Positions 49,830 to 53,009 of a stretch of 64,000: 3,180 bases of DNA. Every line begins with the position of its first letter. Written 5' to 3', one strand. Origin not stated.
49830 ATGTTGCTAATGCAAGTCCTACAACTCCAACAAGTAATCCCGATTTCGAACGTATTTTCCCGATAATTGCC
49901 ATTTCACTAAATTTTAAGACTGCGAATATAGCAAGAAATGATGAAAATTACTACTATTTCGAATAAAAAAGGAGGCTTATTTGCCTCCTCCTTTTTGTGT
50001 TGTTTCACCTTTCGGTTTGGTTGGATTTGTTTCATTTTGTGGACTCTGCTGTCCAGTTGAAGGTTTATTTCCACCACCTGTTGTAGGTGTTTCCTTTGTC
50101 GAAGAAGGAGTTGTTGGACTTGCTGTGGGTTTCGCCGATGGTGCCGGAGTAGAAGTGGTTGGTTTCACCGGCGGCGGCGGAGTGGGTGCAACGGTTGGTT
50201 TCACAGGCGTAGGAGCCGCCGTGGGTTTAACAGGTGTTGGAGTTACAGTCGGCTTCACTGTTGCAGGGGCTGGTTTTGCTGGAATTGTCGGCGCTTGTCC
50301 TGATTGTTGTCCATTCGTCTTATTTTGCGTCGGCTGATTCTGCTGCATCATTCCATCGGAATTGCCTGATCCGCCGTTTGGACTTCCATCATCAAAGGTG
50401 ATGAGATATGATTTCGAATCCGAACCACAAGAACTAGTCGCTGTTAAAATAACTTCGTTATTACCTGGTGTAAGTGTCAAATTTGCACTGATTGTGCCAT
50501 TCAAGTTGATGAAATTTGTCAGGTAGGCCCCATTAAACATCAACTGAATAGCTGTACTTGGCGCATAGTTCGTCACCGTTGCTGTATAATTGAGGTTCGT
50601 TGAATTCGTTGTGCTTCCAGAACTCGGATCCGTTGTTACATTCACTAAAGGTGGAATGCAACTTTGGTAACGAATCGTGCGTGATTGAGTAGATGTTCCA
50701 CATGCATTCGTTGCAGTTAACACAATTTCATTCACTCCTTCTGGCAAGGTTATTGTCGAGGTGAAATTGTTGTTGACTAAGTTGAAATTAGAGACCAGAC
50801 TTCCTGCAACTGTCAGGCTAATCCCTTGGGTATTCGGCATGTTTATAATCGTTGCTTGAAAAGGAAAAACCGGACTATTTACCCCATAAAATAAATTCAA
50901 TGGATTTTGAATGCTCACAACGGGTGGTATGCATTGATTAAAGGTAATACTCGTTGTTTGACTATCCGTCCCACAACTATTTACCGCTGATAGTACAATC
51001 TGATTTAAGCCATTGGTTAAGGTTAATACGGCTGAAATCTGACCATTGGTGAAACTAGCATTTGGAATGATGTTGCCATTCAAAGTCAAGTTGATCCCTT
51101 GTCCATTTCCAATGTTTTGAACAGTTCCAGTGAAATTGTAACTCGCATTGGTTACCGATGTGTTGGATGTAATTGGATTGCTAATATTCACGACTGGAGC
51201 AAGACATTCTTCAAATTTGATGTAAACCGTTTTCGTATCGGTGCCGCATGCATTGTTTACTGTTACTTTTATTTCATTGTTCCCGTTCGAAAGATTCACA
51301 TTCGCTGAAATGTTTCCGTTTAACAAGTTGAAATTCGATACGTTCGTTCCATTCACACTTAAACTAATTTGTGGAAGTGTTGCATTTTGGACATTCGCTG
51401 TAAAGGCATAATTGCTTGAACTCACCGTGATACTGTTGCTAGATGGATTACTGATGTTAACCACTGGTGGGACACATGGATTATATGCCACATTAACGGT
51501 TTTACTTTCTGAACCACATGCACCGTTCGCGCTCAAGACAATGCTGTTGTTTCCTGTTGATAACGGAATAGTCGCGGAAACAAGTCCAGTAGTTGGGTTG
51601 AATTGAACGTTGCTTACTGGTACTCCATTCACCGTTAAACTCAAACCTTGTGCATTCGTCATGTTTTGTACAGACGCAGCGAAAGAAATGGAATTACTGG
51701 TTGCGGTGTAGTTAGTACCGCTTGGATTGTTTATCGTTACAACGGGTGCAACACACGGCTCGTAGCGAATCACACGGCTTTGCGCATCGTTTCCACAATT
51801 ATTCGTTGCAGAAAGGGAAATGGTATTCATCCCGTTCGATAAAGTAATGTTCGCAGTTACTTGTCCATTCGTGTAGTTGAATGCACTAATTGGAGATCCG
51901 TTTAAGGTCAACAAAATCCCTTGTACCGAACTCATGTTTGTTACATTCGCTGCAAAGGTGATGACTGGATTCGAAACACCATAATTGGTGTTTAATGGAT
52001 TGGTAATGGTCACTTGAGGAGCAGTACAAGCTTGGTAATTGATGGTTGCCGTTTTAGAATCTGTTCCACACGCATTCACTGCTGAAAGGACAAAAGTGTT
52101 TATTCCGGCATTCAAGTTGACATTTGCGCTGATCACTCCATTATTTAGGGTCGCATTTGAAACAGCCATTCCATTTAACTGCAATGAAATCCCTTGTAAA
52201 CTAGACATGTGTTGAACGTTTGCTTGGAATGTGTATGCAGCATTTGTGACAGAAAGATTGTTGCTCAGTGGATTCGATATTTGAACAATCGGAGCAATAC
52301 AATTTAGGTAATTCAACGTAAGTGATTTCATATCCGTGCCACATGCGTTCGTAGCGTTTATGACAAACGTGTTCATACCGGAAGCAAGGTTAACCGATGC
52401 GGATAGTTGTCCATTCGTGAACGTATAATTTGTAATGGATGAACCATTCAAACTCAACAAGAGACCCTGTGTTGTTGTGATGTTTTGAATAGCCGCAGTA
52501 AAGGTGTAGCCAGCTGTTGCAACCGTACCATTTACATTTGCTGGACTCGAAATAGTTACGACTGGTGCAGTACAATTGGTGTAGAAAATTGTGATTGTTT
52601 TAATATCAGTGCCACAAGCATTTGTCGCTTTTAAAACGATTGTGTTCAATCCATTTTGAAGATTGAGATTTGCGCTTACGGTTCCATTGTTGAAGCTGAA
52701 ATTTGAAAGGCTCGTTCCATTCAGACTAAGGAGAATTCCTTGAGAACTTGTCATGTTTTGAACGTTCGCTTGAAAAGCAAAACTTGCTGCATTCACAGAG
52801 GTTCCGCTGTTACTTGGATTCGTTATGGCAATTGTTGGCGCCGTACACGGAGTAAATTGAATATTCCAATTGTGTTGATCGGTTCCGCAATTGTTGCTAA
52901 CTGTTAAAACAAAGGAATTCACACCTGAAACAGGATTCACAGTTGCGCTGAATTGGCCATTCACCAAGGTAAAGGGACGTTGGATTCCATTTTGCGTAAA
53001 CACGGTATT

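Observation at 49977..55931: Giant protein with N-terminal outer-membrane-barrel-like module, 17 tandem two-cysteine Ig-like repeats and a Pro/Thr/Lys tail, lacking any T9SS signal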

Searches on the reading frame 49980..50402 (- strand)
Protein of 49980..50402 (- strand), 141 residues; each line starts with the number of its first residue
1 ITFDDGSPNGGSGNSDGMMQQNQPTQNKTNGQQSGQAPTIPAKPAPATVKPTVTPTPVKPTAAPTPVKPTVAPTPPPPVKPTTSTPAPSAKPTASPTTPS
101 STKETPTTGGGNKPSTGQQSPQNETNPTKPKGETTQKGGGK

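Call 10: search_protein_families(library=pfam, proteins=[window:49980-50402:-], max_evalue=10)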
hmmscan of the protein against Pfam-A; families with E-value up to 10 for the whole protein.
seq(141 aa): 0 families
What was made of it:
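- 49995..50387 (-): Low-complexity Pro/Thr/Lys-rich tail, aa 1849-1979, net charge about +9. No Pfam match (call 10).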

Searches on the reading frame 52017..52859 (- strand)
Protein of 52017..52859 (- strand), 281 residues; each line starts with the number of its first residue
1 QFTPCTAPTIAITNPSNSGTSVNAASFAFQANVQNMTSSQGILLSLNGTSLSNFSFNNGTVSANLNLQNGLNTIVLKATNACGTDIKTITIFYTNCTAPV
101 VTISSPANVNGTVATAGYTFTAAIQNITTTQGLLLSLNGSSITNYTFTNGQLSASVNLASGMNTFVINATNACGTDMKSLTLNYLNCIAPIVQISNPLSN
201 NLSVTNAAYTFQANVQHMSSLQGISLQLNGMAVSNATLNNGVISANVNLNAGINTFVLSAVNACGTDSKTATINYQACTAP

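Call 52: predict_structure(alignment_id=A4)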
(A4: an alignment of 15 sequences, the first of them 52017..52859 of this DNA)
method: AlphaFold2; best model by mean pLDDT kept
length: 281 residues; sequences in the alignment: 15
mean_pLDDT: 91.0   pTM: 0.56
mean pLDDT of the five models: 91.0, 90.4, 89.9, 89.9, 89.7
residues with pLDDT >= 90: 200; 70-90: 73; 50-70: 8; < 50: 0
segments of 3 or more residues with pLDDT < 50: none
pLDDT, mean of each block of 10 residues (from residue 1): 81 92 91 92 95 92 94 96 95 89 78 84 91 94 93 92 94 91 85 91 91 92 95 93 95 96 91 89 69
secondary structure, 60 per line:
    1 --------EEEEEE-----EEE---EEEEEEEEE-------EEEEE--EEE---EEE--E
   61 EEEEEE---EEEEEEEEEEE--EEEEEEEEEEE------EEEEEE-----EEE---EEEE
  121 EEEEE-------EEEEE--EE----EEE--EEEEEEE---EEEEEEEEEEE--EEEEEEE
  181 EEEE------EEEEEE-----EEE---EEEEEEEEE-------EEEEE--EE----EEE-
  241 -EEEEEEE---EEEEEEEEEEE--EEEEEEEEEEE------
elements in order: E9-14 E20-22 E26-34 E42-46 E49-51 E55-57 E60-66 E70-80 E83-93 E100-105 E111-113 E117-125 E133-137 E146-148 E151-157 E161-171 E174-184 E191-196 E202-204 E208-216 E224-228 E237-239 E242-248 E252-262 E265-275
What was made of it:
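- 50388..55067 (-): 17 tandem Ig-like beta-sandwich repeats (89-101 aa each), aa 289-1848, each with a Cys pair 75-87 residues apart. The AF2 model of units 9-11 has pLDDT 91 (call 52).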

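Call 56: fold_search(model_id=the predicted structure, library=pdb)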
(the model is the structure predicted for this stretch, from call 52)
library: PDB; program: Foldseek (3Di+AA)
matches with E <= 10: 1867; with E <= 0.001: 784
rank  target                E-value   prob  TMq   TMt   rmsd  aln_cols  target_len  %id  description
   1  3b43                  2.7e-12  1.00  0.36  0.21  14.4       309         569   14  I-band fragment I65-I70 from titin (released 2008-01-22)
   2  2rik                  4.5e-12  1.00  0.55  0.55   6.0       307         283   12  I-band fragment I67-I69 from titin (released 2008-01-22)
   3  2rjm                  6.8e-12  1.00  0.54  0.54   6.2       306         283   12  3Ig structure of titin domains I67-I69 E-to-A mutated variant (released 2008-01-22)
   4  4yfd_A                1.8e-11  1.00  0.26  0.18  20.2       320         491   12  Crystal structure PTP delta Ig1-Fn2 in complex with IL-1RAcP (released 2015-05-06)
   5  5xwu_A                2.9e-11  1.00  0.28  0.27  16.3       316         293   13  Crystal structure of PTPdelta Ig1-Ig3 in complex with SALM2 LRR-Ig (released 2018-06-06)
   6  5xwt_A                4.3e-11  1.00  0.26  0.21  16.1       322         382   13  Crystal structure of PTPdelta Ig1-Fn1 in complex with SALM5 LRR-Ig (released 2018-06-06)
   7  5xnp_D                7.2e-11  1.00  0.27  0.26  16.5       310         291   13  Crystal structures of human SALM5 in complex with human PTPdelta (released 2018-01-24)
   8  6iaa_A                9.3e-11  1.00  0.32  0.15  12.3       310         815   13  hRobo2 ectodomain (released 2019-03-13)
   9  5k6w_A                1.0e-10  1.00  0.45  0.29  10.3       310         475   13  Sidekick-1 immunoglobulin domains 1-5 (released 2016-09-28)
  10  5o5g                  1.1e-10  1.00  0.45  0.36   8.0       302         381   12  Robo1 Ig1 to 4 crystal form 1 (released 2018-01-17)
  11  5xwu_C                1.1e-10  1.00  0.26  0.26  16.2       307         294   12  Crystal structure of PTPdelta Ig1-Ig3 in complex with SALM2 LRR-Ig (released 2018-06-06)
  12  4u7m                  1.6e-10  1.00  0.42  0.41   8.5       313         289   12  LRIG1 extracellular domain: Structure and Function Analysis (released 2015-04-08)
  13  5wy8_A                1.6e-10  1.00  0.27  0.26  18.6       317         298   13  Crystal structure of PTP delta Ig1-Ig3 in complex with IL1RAPL1 Ig1-Ig3 (released 2017-11-22)
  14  5ope                  2.0e-10  1.00  0.42  0.34   8.4       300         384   11  Robo1 Ig1-4 crystals form 2 (released 2018-01-17)
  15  5xwt_C                2.2e-10  1.00  0.25  0.21  16.7       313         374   14  Crystal structure of PTPdelta Ig1-Fn1 in complex with SALM5 LRR-Ig (released 2018-06-06)
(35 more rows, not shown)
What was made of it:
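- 50388..55067 (-): Its best PDB match is titin I67-I69 at TM 0.55 (call 56).
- Closest known: Titin I-band poly-Ig, and giant bacterial Ig-repeat adhesins. Same: Titin I67-I69 is the best PDB match of units 9-11 (call 56).
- An extended titin-like chain of 17 units (call 56) would be about 70 nm by my estimate, plus the tail. The predicted chain is extended and titin-like (calls 52, 56).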

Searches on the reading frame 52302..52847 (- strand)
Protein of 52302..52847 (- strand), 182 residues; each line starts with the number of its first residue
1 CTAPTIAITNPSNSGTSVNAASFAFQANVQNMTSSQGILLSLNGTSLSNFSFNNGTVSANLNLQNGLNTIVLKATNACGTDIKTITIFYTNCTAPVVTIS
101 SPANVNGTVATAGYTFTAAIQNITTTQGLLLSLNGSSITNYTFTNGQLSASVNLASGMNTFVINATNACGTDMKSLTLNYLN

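Call 10: search_protein_families(library=pfam, proteins=[window:52302-52847:-], max_evalue=10)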
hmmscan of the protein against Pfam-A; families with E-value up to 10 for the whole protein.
seq(182 aa): 8 families
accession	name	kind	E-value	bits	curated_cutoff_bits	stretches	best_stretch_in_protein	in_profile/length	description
PF12733.13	Cadherin-like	-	9e-06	26.5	24.2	2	23-87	31-84/89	Cadherin-like beta sandwich domain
PF09136.16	Glucodextran_B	-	2.4e-05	24.6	27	2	4-88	1-80/83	Glucodextranase, domain B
PF02210.31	Laminin_G_2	-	0.0029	18.5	22.9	2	33-89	4-62/126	Laminin G domain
PF17957.7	Big_7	-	0.0049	17.9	24.1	2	4-70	1-68/70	Bacterial Ig domain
PF20961.2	phiKZ_gp29PR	-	0.013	15.5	26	1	20-76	81-138/231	Bacteriophage phiKZ, gp29PR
PF18224.6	ToxB_N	-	0.017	15.6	25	2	149-175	23-49/61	ToxB N-terminal domain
PF19408.5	PKD_6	-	0.036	14.8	25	2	141-178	42-80/82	PKD-like domain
PF08443.16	RimK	-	0.12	12.4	21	1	52-113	116-177/188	RimK-like ATP-grasp domain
